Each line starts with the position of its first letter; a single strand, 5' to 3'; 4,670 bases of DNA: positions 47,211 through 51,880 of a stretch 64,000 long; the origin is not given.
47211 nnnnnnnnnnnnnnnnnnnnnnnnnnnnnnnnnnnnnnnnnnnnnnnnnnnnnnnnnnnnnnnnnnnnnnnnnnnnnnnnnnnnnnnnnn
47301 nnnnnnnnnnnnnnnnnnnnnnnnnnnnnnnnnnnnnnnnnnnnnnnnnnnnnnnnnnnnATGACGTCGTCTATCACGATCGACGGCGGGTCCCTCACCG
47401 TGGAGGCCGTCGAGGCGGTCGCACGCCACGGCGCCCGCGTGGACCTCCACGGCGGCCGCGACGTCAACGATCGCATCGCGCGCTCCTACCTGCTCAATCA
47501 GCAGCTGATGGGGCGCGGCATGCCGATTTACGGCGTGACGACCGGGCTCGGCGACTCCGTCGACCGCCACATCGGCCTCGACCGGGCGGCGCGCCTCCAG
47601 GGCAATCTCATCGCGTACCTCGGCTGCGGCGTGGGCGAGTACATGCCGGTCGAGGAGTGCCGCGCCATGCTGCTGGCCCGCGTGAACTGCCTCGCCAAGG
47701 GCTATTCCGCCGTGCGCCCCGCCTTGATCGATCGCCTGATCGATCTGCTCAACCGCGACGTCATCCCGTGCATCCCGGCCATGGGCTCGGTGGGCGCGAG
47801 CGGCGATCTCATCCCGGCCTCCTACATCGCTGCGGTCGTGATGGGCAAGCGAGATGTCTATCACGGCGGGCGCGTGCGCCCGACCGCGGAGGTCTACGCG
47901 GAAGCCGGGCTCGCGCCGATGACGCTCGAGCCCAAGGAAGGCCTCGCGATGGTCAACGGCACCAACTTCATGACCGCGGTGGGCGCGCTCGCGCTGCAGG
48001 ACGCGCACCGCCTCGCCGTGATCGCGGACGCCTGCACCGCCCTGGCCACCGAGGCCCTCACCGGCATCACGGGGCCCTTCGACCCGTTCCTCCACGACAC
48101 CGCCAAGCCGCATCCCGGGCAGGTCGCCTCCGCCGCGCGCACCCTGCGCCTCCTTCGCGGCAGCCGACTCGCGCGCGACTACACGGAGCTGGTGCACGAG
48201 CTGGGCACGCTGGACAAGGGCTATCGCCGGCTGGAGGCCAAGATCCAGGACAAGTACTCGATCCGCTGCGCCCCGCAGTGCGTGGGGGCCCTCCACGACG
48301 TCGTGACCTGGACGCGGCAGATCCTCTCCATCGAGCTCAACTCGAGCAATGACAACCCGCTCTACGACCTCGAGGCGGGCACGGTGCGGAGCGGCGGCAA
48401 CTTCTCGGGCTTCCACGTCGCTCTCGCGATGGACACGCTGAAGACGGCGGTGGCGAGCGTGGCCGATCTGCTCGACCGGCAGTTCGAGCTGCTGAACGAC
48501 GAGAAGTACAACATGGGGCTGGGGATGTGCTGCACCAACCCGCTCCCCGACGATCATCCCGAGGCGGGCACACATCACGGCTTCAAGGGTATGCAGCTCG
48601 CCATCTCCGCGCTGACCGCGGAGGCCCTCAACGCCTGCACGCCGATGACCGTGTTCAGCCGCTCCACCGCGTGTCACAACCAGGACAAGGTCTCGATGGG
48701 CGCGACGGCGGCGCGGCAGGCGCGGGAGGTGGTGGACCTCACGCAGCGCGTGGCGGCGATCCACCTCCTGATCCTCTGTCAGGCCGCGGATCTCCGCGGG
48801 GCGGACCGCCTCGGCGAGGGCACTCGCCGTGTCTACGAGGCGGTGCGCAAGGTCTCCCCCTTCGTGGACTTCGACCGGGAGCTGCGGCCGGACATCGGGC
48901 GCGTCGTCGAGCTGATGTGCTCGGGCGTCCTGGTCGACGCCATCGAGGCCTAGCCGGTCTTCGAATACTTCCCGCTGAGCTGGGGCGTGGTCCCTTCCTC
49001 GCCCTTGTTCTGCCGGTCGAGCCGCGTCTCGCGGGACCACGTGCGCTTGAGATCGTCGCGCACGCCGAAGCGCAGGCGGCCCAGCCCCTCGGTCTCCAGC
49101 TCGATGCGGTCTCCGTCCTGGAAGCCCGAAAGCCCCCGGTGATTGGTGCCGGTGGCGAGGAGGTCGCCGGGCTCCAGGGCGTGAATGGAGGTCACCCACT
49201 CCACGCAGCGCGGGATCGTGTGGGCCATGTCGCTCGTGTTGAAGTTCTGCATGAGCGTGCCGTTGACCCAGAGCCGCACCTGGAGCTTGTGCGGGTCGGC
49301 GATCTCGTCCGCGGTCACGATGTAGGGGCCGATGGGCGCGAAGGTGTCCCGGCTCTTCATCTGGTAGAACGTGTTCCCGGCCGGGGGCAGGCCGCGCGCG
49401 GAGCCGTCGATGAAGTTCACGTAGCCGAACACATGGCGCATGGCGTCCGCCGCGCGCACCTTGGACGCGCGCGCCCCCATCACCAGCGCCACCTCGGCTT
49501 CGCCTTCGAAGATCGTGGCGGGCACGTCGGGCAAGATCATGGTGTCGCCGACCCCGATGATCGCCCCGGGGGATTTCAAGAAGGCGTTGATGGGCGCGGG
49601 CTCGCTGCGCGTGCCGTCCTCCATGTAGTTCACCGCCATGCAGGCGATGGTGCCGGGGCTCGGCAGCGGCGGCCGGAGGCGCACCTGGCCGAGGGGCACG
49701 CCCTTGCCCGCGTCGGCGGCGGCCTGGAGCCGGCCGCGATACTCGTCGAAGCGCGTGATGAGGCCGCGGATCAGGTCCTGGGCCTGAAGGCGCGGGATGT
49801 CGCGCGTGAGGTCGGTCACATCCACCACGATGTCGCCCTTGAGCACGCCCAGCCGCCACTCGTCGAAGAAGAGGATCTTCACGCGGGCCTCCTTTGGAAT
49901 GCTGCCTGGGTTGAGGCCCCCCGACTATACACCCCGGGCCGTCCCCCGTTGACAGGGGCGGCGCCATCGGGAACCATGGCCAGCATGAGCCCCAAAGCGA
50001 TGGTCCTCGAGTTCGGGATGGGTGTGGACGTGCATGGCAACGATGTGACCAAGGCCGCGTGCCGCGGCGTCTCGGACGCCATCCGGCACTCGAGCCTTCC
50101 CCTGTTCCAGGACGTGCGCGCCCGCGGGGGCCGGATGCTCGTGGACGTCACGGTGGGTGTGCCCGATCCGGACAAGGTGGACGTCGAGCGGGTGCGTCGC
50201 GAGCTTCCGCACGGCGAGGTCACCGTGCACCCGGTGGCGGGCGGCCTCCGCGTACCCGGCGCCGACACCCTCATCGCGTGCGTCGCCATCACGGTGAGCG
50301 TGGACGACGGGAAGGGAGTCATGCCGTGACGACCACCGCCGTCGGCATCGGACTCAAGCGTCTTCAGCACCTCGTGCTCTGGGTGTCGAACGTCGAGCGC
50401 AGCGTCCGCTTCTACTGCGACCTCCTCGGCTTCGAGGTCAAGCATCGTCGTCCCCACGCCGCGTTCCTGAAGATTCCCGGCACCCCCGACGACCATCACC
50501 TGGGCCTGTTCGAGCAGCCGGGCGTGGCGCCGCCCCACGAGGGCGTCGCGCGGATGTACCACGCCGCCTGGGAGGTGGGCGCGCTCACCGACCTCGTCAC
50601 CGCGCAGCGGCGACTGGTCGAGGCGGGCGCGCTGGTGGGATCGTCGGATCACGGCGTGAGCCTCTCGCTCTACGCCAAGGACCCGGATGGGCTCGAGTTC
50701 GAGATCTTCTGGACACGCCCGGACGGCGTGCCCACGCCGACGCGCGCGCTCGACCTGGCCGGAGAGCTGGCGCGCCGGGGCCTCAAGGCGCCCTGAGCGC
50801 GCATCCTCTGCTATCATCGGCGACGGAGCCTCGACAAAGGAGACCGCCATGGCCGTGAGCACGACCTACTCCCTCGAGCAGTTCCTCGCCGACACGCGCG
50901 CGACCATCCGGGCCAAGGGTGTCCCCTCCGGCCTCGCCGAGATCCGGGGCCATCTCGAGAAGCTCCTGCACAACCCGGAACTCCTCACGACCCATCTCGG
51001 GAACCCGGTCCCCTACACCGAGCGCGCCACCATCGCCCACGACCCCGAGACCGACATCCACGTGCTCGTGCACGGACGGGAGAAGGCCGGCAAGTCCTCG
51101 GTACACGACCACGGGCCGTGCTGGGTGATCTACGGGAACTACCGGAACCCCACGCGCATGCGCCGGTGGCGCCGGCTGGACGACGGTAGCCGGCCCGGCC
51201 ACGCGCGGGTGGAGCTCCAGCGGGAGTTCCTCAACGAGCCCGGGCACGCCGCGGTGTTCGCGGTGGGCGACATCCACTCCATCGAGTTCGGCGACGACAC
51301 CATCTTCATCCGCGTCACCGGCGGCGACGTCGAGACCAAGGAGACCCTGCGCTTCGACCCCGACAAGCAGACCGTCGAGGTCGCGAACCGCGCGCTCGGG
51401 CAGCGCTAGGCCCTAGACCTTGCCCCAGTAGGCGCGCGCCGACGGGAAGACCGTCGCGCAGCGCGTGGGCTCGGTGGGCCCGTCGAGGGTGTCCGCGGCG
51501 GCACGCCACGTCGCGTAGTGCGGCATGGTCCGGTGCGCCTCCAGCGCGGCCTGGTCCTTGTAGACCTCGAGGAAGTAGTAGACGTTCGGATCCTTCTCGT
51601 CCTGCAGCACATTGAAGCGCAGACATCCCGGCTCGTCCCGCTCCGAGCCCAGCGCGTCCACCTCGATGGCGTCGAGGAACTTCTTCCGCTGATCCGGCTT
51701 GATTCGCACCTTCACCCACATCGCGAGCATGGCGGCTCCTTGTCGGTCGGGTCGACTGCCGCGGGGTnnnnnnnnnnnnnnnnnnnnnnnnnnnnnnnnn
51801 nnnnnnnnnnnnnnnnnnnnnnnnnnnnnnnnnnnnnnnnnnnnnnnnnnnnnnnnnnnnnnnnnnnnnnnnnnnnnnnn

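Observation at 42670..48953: Six-gene coupled operon: (ferritin-like protein + ferredoxin) x2, an A-T-TE synthetase and an MIO enzyme - candidate undescribed aromatic-acid pathway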

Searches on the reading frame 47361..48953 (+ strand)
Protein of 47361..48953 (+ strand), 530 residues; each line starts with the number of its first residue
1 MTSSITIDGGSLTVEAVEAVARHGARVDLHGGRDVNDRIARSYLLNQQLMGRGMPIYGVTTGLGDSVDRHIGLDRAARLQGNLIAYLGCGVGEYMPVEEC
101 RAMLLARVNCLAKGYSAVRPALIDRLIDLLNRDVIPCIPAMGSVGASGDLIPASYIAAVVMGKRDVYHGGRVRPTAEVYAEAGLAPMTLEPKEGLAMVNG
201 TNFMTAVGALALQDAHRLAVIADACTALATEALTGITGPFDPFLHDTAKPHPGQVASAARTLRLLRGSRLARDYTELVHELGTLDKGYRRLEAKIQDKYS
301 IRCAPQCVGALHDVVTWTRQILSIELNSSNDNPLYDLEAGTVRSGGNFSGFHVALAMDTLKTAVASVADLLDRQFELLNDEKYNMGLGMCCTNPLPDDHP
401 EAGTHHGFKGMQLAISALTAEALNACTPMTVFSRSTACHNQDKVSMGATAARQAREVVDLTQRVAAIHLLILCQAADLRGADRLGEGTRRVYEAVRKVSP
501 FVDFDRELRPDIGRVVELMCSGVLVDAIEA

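Call 4: search_protein_families(library=pfam, proteins=[window:47361-48953:+], max_evalue=0.1)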
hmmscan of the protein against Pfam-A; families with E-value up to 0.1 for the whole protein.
window:47361-48953:+ (530 aa): 1 family
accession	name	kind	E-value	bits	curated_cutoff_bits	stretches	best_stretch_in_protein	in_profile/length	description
PF00221.24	Lyase_aromatic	-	9.1e-161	536.1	27.3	1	12-497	1-466/466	Aromatic amino acid lyase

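Call 5: search_protein_families(library=ncbifam, proteins=[window:47361-48953:+], max_evalue=0.1)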
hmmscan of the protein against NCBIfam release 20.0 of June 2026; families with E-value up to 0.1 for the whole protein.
window:47361-48953:+ (530 aa): 8 families
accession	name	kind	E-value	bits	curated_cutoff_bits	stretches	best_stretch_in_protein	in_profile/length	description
NF041222.1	BagA_FevW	exception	1.2e-166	555.4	1000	1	6-528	2-523/529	bagremycin/ferroverdin biosynthesis tyrosine ammonia-lyase BagA/FevW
TIGR01225.1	hutH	equivalog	4.1e-133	444.5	539.15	1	5-529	1-499/506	histidine ammonia-lyase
NF006871.0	PRK09367.1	subfamily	7e-130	434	524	1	4-528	3-501/505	histidine ammonia-lyase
TIGR04475.1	Phe_D_beta_mut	equivalog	6.8e-119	397.8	800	1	9-517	7-507/510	phenylalanine aminomutase (D-beta-phenylalanine forming)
TIGR03832.1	Tyr_2_3_mutase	equivalog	6.2e-118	394.5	501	1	7-518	1-506/507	tyrosine 2,3-aminomutase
TIGR01226.1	phe_am_lyase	equivalog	3.5e-113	379.2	519.15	1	3-482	31-504/680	phenylalanine ammonia-lyase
NF053541.1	FlxA_rubin_TAL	equivalog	8e-97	324.7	700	1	15-519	4-496/498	flexirubin biosynthesis tyrosine ammonia-lyase FlxA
TIGR04473.1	taxol_Phe_23mut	exception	1.1e-69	235.4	1250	1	4-481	26-499/687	phenylalanine aminomutase (L-beta-phenylalanine forming)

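Call 41: search_solved_structures(query=window:47361-48953:+, max_evalue=1e-20, show_alignments=2)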
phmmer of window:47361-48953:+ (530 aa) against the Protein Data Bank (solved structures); distinct sequences matched with E-value up to 1e-20: 39.
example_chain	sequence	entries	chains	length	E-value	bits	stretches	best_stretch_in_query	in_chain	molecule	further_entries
2rjr_A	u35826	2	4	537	3.3e-94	319.9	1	5-528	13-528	Tyrosine aminomutase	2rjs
2ohy_A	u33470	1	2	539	3.4e-94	319.9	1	5-528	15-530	Tyrosine aminomutase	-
2qve_A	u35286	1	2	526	4.1e-94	319.6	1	5-528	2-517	Tyrosine Aminomutase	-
3kdz_A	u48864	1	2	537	1.1e-93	318.2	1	5-528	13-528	Histidine ammonia-lyase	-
3kdy_A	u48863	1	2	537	1.4e-93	317.8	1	5-528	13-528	Histidine ammonia-lyase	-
3unv_A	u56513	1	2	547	7.1e-82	279.2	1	8-515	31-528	AdmH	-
7tqr_A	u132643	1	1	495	1.6e-79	271.4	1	4-522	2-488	Probable histidine ammonia-lyase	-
2o78_A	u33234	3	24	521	3.1e-74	254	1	14-515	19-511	Putative histidine ammonia-lyase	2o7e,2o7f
2o6y_A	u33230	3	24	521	5.6e-74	253.2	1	14-515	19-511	Putative histidine ammonia-lyase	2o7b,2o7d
2nyn_A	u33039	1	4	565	1.4e-72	248.6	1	4-488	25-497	Phenylalanine/histidine ammonia-lyase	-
6v6h_A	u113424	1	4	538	2.1e-72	248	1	5-524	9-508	Histidine ammonia-lyase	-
3czo_A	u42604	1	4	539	2.2e-72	247.9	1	7-488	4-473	Histidine ammonia-lyase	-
5ltm_B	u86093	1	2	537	7.6e-72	246.1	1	7-488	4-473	phenylalanine ammonia lyase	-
9pkj_A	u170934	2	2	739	1.5e-70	241.8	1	5-482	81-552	Phenylalanine ammonia-lyase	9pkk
6f6t_A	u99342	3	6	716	5e-70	240.1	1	6-497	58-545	Phenylalanine ammonia-lyase 1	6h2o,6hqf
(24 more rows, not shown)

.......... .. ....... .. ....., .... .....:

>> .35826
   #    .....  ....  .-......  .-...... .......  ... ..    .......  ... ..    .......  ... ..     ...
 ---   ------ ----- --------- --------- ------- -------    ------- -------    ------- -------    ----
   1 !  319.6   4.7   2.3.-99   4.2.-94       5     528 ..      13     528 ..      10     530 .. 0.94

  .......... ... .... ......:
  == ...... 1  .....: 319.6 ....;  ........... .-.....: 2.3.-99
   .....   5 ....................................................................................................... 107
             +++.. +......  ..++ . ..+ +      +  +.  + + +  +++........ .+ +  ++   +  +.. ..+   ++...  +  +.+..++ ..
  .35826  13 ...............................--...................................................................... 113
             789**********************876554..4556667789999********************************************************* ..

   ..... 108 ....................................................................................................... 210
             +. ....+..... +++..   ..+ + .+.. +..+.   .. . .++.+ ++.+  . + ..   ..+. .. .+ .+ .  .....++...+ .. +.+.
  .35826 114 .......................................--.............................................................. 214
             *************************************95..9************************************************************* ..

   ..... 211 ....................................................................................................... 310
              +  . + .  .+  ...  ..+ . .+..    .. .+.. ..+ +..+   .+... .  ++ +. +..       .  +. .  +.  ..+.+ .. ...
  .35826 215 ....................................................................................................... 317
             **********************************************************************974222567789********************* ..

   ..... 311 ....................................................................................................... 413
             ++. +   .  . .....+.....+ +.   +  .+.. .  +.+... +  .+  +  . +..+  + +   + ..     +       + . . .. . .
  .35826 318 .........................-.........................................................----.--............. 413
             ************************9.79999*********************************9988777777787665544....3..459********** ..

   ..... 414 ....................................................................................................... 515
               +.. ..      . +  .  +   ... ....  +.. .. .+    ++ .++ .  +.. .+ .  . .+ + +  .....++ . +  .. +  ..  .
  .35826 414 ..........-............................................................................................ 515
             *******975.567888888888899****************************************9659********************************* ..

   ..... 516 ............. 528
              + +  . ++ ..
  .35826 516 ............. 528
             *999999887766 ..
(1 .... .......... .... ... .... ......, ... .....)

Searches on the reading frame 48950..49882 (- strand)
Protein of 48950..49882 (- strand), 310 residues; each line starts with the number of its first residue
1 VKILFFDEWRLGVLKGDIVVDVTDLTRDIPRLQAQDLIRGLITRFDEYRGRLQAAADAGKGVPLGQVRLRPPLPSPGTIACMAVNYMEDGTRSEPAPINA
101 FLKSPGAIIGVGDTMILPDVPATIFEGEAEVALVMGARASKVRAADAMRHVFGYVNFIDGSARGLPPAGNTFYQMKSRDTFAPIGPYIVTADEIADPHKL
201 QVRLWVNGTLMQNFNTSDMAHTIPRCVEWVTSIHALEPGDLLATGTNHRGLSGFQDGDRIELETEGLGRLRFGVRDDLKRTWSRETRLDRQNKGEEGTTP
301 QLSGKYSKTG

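Call 9: search_protein_families(library=pfam, proteins=[window:48950-49882:-], max_evalue=0.001)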
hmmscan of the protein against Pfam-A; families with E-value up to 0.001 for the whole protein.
window:48950-49882:- (310 aa): 1 family
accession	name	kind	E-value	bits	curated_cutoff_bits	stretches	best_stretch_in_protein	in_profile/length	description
PF01557.24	FAA_hydrolase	-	7.7e-46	156.9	23.9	1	79-274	2-213/214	Fumarylacetoacetate (FAA) hydrolase C-terminal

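Call 71: search_protein_families(library=ncbifam, proteins=[window:48950-49882:-], max_evalue=0.00001)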
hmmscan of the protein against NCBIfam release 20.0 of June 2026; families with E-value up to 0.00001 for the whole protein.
window:48950-49882:- (310 aa): 6 families
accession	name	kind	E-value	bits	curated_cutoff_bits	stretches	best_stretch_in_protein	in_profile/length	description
TIGR02303.1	HpaG-C-term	equivalog_domain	1.3e-38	132.8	276.4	1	54-272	21-240/245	4-hydroxyphenylacetate degradation bifunctional isomerase/decarboxylase, C-terminal subunit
NF053535.1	DhyDRhmHlse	equivalog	1.7e-31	109.6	500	1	59-269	53-273/284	2,4-didehydro-3-deoxy-L-rhamnonate hydrolase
NF011750.0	PRK15203.1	equivalog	3.2e-30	105.3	811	1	75-270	221-418/429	4-hydroxyphenylacetate degradation bifunctional isomerase/decarboxylase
TIGR02305.1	HpaG-N-term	equivalog_domain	2.5e-28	99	228.65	1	99-271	34-202/205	4-hydroxyphenylacetate degradation bifunctional isomerase/decarboxylase, N-terminal subunit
NF009399.0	PRK12764.1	equivalog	6.2e-24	84.9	444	1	75-267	20-212/501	fumarylacetoacetate hydrolase family protein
NF007967.0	PRK10691.1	equivalog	8.5e-15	54.7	201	1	83-265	23-210/219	fumarylacetoacetate hydrolase family protein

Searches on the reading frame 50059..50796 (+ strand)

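Call 82: search_protein_families(library=pfam, proteins=[window:50059-50796:+], max_evalue=0.01)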
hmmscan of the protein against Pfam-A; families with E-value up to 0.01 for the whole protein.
window:50059-50796:+ (245 aa): 4 families
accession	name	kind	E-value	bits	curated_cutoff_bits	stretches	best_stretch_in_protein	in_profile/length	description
PF00903.31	Glyoxalase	-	3.4e-16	60.1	20.6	1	101-216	1-121/121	Glyoxalase/Bleomycin resistance protein/Dioxygenase superfamily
PF18029.7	Glyoxalase_6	-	5.8e-08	33.8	23.6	1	106-217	3-106/106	Glyoxalase-like domain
PF22677.2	Ble-like_N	-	0.00092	19.4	24.5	1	101-132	1-33/41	Bleomycin resistance protein-like N-terminal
PF13669.12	Glyoxalase_4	-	0.0062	17.3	27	0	103-191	1-91/109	Glyoxalase/Bleomycin resistance protein/Dioxygenase superfamily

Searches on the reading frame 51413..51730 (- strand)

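Call 9: search_protein_families(library=pfam, proteins=[window:51413-51730:-], max_evalue=0.001)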
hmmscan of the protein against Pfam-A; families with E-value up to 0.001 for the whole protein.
window:51413-51730:- (105 aa): 1 family
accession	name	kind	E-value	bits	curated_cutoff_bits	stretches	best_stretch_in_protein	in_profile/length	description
PF03992.22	ABM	-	2e-20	73.2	23.1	1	1-77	1-77/78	Antibiotic biosynthesis monooxygenase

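Call 92: search_protein_families(library=ncbifam, proteins=[window:51413-51730:-], max_evalue=1e-10)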
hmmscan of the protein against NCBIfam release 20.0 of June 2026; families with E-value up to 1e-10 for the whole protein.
window:51413-51730:- (105 aa): 1 family
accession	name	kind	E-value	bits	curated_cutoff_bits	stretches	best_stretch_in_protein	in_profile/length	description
NF007791.0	PRK10486.1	equivalog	5.1e-17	62.1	135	1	1-78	1-77/96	(4S)-4-hydroxy-5-phosphonooxypentane-2,3-dione isomerase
